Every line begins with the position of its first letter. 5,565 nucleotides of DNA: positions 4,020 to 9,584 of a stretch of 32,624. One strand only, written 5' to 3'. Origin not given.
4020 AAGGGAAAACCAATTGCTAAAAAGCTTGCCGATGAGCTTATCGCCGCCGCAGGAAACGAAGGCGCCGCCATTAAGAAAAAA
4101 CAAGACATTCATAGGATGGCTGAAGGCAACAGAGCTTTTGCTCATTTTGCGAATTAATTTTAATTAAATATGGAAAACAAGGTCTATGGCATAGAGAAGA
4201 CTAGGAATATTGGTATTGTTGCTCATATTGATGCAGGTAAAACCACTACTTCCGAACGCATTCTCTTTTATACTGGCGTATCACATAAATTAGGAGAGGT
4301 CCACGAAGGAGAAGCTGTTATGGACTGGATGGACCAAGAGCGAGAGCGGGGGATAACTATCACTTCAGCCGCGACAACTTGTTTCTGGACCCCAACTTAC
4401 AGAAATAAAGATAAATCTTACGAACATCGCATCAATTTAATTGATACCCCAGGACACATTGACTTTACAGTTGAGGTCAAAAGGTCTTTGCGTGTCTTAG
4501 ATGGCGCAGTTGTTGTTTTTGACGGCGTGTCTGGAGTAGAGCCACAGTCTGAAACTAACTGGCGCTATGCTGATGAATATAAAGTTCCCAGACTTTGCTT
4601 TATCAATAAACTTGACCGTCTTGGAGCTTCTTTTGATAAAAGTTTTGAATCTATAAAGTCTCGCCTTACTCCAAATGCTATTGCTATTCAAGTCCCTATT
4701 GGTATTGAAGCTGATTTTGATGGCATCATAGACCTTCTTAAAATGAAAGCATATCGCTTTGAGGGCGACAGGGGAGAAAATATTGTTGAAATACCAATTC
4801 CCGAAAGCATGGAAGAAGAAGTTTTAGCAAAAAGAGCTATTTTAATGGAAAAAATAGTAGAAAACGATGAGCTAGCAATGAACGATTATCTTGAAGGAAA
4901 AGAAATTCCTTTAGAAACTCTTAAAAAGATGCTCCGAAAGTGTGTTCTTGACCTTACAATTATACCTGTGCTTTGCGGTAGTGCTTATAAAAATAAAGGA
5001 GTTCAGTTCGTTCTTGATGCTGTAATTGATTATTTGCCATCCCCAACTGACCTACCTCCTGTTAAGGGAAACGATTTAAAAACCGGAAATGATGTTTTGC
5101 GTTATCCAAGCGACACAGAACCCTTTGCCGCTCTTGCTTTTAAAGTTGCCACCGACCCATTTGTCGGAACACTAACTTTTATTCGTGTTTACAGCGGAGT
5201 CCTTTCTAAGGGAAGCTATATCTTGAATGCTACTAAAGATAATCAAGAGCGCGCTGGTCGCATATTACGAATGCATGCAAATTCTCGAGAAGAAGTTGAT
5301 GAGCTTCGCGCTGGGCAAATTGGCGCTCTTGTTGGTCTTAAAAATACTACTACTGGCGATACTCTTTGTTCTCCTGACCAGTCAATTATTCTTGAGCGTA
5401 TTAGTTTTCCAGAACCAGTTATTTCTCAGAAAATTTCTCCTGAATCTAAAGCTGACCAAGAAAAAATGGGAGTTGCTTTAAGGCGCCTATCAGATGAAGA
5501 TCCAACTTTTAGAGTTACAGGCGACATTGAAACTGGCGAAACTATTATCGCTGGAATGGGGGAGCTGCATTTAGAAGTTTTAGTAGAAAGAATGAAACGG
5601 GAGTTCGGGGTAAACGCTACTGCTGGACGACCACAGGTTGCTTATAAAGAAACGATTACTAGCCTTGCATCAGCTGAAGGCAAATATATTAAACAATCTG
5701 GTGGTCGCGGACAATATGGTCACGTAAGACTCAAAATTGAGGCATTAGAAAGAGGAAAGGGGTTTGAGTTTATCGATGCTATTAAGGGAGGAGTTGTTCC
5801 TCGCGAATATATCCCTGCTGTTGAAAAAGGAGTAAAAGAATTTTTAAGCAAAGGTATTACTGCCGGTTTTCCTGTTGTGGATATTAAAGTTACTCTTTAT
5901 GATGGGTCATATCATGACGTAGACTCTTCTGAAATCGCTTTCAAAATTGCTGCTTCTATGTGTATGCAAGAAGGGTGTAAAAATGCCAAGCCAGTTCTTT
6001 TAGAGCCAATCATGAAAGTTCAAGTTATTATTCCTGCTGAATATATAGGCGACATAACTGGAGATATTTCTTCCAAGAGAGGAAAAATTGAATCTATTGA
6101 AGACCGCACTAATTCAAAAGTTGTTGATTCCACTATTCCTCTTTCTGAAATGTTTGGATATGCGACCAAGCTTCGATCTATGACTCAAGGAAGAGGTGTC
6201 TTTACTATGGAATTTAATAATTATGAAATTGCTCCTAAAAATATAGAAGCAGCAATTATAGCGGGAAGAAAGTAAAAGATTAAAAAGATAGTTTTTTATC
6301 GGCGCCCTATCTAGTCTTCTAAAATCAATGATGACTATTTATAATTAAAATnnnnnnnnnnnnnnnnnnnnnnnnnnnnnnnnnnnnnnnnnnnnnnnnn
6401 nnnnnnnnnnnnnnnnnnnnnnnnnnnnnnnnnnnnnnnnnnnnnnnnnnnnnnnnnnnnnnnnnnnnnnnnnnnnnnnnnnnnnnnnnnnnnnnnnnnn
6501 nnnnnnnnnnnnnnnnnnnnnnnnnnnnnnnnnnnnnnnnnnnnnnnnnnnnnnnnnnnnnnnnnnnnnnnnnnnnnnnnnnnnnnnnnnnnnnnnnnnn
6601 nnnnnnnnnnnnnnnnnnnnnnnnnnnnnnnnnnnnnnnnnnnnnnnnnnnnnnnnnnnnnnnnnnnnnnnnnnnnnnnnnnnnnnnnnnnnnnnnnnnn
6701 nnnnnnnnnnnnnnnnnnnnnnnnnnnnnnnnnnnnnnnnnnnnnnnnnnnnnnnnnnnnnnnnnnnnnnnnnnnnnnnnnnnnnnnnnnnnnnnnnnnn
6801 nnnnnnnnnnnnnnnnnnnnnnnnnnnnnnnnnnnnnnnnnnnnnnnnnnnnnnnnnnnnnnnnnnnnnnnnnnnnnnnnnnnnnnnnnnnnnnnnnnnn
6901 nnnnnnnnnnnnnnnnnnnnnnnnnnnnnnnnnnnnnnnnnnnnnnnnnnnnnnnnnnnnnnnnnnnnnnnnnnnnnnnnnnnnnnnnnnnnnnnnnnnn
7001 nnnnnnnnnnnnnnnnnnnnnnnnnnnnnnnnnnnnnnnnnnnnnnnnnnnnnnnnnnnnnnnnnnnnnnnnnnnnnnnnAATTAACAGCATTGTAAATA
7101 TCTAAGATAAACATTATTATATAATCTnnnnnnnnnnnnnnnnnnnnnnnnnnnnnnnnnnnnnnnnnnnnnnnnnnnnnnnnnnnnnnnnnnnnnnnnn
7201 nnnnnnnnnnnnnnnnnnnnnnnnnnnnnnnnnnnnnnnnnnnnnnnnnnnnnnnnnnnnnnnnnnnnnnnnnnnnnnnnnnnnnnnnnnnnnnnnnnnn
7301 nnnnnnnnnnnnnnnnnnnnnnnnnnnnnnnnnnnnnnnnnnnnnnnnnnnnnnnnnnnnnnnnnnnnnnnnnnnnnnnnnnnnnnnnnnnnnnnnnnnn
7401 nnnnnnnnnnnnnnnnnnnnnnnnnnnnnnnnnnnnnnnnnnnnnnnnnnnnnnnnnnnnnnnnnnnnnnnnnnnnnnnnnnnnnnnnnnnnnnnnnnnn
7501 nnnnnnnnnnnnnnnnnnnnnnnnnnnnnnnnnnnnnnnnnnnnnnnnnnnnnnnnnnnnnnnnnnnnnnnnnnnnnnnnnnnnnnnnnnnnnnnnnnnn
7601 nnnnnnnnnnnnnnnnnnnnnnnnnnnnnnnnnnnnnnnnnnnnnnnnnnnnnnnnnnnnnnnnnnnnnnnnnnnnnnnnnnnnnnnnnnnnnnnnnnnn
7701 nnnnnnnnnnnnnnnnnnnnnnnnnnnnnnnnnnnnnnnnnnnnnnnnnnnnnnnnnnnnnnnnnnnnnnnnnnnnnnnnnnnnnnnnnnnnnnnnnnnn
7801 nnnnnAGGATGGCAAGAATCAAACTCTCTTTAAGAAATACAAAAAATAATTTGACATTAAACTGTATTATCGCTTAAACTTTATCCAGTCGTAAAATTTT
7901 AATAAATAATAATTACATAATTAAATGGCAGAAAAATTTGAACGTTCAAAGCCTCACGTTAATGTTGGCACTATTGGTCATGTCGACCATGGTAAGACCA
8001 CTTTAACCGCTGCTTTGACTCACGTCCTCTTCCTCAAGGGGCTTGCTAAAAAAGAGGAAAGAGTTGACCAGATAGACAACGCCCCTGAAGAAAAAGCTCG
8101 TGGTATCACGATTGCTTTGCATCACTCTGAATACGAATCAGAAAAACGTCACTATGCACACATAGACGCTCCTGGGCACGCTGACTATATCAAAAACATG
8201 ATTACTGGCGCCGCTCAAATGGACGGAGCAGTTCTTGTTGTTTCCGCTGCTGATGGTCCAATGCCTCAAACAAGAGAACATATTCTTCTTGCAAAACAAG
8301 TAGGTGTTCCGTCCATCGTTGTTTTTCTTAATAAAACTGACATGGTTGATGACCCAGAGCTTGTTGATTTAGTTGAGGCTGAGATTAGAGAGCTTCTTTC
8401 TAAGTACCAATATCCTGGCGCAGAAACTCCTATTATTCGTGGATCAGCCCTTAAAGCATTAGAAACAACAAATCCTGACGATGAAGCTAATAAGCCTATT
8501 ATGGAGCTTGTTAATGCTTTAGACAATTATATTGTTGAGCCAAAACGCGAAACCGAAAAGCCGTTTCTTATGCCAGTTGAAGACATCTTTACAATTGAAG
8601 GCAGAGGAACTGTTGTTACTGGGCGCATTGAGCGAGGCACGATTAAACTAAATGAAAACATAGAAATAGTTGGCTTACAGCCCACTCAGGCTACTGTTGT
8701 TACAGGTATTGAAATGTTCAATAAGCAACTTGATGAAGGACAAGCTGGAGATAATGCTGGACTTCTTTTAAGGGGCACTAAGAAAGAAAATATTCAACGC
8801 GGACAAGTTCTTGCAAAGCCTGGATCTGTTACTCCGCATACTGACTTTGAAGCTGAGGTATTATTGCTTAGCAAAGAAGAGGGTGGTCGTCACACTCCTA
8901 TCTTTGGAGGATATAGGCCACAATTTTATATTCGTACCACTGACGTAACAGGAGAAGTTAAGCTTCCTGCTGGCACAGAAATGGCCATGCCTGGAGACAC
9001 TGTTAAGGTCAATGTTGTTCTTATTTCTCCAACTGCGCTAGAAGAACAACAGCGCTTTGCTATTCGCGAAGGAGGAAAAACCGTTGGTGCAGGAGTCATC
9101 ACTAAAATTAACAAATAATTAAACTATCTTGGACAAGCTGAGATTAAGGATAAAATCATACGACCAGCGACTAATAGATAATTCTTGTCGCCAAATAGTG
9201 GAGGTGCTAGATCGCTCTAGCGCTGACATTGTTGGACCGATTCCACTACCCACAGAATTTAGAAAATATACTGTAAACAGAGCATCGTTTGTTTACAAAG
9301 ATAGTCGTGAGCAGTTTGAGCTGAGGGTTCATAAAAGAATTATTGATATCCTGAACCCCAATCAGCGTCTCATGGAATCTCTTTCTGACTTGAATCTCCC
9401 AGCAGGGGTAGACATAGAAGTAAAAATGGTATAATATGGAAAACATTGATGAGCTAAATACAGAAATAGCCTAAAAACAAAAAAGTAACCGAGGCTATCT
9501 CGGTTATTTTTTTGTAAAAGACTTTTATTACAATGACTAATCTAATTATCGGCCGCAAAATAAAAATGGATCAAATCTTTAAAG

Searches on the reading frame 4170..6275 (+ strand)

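Call 97: search_protein_families(library=pfam, proteins=[window:4170-6275:+], max_evalue=0.00001)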
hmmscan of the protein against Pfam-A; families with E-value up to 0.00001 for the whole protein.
window:4170-6275:+ (701 aa): 7 families
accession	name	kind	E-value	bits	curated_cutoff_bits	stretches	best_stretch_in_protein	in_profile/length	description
PF00009.33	GTP_EFTU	-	4.7e-61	206.1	26.5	1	10-291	2-188/188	Elongation factor Tu GTP binding domain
PF03764.24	EFG_IV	-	3.1e-46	156.5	24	1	488-607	1-121/121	Elongation factor G, domain IV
PF14492.12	EFG_III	-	1.1e-30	106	27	1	413-486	1-74/75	Elongation Factor G, domain III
PF00679.30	EFG_C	-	9.4e-30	102.9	27.9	1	609-693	1-86/89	Elongation factor G C-terminus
PF03144.31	GTP_EFTU_D2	-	8.6e-18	65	30.3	1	333-400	1-73/73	Elongation factor Tu domain 2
PF22042.2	EF-G_D2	-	5.7e-17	62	27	1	318-401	1-83/84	Elongation factor G domain 2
PF16658.11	RF3_C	-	5.5e-06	26.7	40.1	0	418-498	11-91/132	Class II release factor RF3, C-terminal domain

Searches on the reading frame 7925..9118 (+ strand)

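Call 97: search_protein_families(library=pfam, proteins=[window:7925-9118:+], max_evalue=0.00001)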
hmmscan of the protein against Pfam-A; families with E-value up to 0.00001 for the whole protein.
window:7925-9118:+ (397 aa): 3 families
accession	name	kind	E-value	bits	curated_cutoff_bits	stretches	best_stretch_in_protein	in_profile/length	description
PF00009.33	GTP_EFTU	-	1.4e-61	207.8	26.5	1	9-203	1-186/188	Elongation factor Tu GTP binding domain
PF03143.23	GTP_EFTU_D3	-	1.7e-36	125.2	27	1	301-395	1-105/106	Elongation factor Tu C-terminal domain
PF03144.31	GTP_EFTU_D2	-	1e-20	74.4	30.3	1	228-297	1-73/73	Elongation factor Tu domain 2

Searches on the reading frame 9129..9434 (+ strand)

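Call 97: search_protein_families(library=pfam, proteins=[window:9129-9434:+], max_evalue=0.00001)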
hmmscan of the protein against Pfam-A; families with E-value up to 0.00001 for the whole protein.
window:9129-9434:+ (101 aa): 1 family
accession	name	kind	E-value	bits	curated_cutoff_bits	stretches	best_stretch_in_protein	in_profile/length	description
PF00338.27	Ribosomal_S10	-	6.4e-32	110.2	21.2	1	5-99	1-98/98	Ribosomal protein S10p/S20e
